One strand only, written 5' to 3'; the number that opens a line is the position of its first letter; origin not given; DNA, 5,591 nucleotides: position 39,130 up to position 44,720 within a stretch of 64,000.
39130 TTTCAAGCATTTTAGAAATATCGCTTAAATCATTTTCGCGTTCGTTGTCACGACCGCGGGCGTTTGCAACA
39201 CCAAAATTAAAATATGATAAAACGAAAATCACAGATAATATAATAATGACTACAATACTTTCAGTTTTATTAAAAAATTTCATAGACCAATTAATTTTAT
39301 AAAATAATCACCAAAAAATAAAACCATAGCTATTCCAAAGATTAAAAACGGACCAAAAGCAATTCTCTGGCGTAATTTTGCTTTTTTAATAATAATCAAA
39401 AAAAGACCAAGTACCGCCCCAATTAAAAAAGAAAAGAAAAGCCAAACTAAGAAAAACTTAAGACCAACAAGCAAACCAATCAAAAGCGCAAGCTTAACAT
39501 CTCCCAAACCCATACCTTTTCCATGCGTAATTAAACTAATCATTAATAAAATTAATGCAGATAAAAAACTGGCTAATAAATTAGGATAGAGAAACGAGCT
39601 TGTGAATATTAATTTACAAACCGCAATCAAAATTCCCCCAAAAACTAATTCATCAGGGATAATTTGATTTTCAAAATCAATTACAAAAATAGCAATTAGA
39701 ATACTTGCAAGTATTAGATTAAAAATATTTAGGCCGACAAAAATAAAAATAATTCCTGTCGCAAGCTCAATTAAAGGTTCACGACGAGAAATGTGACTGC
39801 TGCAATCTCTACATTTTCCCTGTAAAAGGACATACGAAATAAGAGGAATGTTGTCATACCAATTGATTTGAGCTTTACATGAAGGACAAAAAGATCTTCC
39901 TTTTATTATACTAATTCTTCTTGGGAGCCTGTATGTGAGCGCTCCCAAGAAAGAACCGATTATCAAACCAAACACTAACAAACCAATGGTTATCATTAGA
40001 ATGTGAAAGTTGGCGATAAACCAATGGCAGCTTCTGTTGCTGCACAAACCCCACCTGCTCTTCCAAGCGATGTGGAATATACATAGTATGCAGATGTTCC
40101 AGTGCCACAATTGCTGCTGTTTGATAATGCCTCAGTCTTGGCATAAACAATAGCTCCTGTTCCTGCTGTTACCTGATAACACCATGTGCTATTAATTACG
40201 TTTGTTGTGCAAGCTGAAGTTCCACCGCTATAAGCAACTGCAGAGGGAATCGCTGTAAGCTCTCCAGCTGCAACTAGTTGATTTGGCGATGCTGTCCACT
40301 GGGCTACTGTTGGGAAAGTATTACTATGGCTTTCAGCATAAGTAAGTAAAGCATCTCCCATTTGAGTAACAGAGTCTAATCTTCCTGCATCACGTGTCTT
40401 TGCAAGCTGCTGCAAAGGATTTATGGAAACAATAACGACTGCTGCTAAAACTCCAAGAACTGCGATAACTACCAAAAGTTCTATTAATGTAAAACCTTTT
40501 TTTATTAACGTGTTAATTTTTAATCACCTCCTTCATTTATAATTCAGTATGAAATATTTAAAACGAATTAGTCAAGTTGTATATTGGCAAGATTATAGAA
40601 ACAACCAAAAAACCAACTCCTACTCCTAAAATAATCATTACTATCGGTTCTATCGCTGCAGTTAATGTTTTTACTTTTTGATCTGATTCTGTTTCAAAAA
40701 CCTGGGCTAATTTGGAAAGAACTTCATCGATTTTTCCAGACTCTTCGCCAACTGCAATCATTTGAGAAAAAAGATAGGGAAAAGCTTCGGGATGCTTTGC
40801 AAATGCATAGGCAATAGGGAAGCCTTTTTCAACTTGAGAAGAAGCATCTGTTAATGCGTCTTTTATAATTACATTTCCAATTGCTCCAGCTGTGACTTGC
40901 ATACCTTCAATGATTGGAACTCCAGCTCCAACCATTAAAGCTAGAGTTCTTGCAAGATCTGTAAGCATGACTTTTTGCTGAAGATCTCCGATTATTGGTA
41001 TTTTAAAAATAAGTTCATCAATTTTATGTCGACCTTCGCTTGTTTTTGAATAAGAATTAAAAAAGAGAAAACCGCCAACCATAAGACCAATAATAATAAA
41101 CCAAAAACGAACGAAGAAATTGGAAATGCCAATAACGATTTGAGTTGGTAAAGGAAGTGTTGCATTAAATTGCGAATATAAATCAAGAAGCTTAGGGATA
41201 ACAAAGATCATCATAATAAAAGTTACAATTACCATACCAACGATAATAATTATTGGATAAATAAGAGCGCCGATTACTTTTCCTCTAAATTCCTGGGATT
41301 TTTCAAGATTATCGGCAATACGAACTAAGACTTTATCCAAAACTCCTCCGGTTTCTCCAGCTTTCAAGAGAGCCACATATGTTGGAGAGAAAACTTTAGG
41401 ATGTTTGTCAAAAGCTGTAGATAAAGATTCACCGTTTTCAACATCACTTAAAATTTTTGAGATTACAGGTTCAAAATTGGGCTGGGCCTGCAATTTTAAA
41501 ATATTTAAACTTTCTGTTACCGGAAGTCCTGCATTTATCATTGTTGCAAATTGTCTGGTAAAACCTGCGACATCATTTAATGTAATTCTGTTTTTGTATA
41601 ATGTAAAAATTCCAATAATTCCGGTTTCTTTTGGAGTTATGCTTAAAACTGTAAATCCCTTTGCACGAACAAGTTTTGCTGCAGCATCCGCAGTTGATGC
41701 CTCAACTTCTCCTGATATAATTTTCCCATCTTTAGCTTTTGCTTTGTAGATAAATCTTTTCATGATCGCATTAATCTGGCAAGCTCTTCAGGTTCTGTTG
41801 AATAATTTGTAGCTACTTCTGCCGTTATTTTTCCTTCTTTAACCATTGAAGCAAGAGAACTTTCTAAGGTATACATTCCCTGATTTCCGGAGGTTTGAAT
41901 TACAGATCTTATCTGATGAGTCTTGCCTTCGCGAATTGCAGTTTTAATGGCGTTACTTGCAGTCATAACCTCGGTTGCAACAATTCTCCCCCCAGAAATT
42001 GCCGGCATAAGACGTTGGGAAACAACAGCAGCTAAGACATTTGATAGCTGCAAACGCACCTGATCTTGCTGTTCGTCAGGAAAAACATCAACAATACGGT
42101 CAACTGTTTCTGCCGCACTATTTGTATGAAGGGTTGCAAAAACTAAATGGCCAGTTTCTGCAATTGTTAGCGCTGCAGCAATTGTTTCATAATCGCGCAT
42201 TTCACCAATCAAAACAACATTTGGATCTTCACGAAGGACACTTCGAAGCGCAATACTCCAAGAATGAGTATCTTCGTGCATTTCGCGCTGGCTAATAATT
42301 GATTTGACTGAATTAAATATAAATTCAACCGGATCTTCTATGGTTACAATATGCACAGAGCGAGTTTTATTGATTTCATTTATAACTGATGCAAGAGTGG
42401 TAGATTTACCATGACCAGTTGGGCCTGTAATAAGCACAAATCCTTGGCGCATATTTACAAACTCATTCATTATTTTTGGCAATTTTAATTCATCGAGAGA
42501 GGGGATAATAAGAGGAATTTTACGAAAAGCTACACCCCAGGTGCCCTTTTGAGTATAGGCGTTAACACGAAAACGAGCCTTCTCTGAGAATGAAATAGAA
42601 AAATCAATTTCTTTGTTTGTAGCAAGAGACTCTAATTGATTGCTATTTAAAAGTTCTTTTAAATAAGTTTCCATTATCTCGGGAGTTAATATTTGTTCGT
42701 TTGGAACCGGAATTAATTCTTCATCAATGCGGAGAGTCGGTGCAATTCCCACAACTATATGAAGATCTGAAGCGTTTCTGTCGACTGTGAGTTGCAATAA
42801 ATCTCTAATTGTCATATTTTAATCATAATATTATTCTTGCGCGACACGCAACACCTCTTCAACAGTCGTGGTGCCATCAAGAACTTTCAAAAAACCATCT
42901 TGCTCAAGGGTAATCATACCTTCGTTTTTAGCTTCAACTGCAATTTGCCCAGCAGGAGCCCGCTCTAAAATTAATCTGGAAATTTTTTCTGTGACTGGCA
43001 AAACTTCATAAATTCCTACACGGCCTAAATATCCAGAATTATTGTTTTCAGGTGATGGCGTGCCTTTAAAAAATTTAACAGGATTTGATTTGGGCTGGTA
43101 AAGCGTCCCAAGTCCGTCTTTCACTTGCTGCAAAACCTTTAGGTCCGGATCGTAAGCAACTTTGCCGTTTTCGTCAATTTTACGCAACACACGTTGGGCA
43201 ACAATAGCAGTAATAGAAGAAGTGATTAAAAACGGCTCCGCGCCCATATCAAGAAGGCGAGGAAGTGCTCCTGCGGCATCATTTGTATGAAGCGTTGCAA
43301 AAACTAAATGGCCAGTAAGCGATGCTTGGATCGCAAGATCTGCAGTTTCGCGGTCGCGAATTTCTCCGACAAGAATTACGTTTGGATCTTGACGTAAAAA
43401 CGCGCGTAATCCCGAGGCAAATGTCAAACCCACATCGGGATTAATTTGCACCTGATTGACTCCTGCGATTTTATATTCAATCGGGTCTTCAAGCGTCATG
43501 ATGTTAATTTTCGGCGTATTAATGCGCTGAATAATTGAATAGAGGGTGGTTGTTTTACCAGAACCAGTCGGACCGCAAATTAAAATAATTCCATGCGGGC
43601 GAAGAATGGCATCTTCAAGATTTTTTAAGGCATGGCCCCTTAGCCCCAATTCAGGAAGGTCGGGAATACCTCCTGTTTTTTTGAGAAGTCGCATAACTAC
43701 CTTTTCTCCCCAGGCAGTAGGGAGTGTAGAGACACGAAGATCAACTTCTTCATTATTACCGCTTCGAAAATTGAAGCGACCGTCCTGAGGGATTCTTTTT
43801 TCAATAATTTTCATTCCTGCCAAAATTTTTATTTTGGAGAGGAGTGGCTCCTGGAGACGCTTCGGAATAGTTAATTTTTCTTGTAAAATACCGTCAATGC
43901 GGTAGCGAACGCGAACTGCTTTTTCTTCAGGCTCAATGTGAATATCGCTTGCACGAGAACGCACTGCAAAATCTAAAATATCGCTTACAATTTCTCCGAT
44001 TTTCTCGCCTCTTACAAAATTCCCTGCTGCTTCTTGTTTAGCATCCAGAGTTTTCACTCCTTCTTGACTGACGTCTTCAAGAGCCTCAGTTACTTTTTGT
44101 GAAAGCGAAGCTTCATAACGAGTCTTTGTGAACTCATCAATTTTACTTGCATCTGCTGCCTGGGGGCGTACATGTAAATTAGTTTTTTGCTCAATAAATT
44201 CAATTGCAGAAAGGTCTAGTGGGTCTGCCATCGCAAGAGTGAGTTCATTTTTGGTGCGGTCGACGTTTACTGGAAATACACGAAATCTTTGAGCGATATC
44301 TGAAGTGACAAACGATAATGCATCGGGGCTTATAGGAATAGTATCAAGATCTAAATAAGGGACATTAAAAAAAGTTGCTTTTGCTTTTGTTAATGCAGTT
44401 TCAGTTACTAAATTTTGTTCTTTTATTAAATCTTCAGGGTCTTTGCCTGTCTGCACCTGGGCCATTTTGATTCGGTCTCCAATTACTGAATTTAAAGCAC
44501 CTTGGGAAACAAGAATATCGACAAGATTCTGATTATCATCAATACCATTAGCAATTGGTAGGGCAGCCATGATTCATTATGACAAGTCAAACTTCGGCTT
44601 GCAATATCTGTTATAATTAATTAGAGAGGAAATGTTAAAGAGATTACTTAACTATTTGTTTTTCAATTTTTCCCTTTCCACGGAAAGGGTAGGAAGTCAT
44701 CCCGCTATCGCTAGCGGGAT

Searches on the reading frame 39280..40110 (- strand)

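Call 65: search_protein_families(library=pfam, proteins=[window:39280-40110:-], max_evalue=0.001)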
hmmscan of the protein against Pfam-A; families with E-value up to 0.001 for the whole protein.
window:39280-40110:- (276 aa): 2 families
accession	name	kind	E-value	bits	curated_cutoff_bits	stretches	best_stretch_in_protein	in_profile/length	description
PF06750.18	A24_N_bact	-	2e-31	108.3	23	1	46-127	1-82/84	Bacterial Peptidase A24 N-terminal domain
PF01478.23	Peptidase_A24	-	6.1e-15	56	26.5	1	132-236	1-104/104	Type IV leader peptidase family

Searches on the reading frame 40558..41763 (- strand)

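Call 65: search_protein_families(library=pfam, proteins=[window:40558-41763:-], max_evalue=0.001)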
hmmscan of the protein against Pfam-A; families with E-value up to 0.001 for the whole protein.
window:40558-41763:- (401 aa): 1 family
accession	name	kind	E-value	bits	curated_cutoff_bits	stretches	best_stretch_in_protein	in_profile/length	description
PF00482.28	T2SSF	-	5.7e-64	214.2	25.2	2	68-190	1-125/125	Type II secretion system (T2SS), protein F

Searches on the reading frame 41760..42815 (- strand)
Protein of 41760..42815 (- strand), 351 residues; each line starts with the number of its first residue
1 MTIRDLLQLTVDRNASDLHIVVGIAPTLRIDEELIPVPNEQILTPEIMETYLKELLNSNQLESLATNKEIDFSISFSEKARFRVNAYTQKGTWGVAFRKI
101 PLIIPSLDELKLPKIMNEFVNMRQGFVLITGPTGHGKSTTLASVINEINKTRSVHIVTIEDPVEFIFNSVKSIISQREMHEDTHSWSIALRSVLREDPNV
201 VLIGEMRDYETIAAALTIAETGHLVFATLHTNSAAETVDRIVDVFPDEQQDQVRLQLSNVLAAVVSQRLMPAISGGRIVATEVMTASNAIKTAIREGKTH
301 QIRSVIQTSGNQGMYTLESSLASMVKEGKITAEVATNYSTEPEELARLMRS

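Call 65: search_protein_families(library=pfam, proteins=[window:41760-42815:-], max_evalue=0.001)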
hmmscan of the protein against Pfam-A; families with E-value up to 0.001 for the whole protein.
window:41760-42815:- (351 aa): 6 families
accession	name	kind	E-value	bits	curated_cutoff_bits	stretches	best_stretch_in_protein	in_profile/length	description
PF00437.27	T2SSE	-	1.7e-41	142.6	24.9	1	114-273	132-281/370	Type II/IV secretion system protein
PF25199.1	nSTAND_NTPase5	-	2.7e-05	24.4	34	1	92-176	10-93/145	Novel STAND NTPase 5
PF13401.12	AAA_22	-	6.1e-05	23.8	27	1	123-163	4-43/130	AAA domain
PF12775.13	AAA_7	-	0.00013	22.1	25.8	1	102-154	12-63/181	P-loop containing dynein motor region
PF13191.12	AAA_16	-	0.00056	20.9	32.6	0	123-195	23-103/167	AAA ATPase domain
PF20720.3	nSTAND3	-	0.00088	19.4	27.2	0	123-164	16-56/155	Novel STAND NTPase 3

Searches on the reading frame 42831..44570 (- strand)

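Call 65: search_protein_families(library=pfam, proteins=[window:42831-44570:-], max_evalue=0.001)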
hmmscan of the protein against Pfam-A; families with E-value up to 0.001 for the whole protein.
window:42831-44570:- (579 aa): 4 families
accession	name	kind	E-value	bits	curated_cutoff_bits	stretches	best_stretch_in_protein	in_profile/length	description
PF00437.27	T2SSE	-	9.3e-122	406.7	24.9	1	191-575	8-370/370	Type II/IV secretion system protein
PF05157.20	MshEN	-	6.1e-17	61.8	23.1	1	68-152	1-84/90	MshEN domain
PF13476.12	AAA_23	-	0.00085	20.5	27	0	326-346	19-39/201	AAA domain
PF25199.1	nSTAND_NTPase5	-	0.00092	19.5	34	0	324-365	39-81/145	Novel STAND NTPase 5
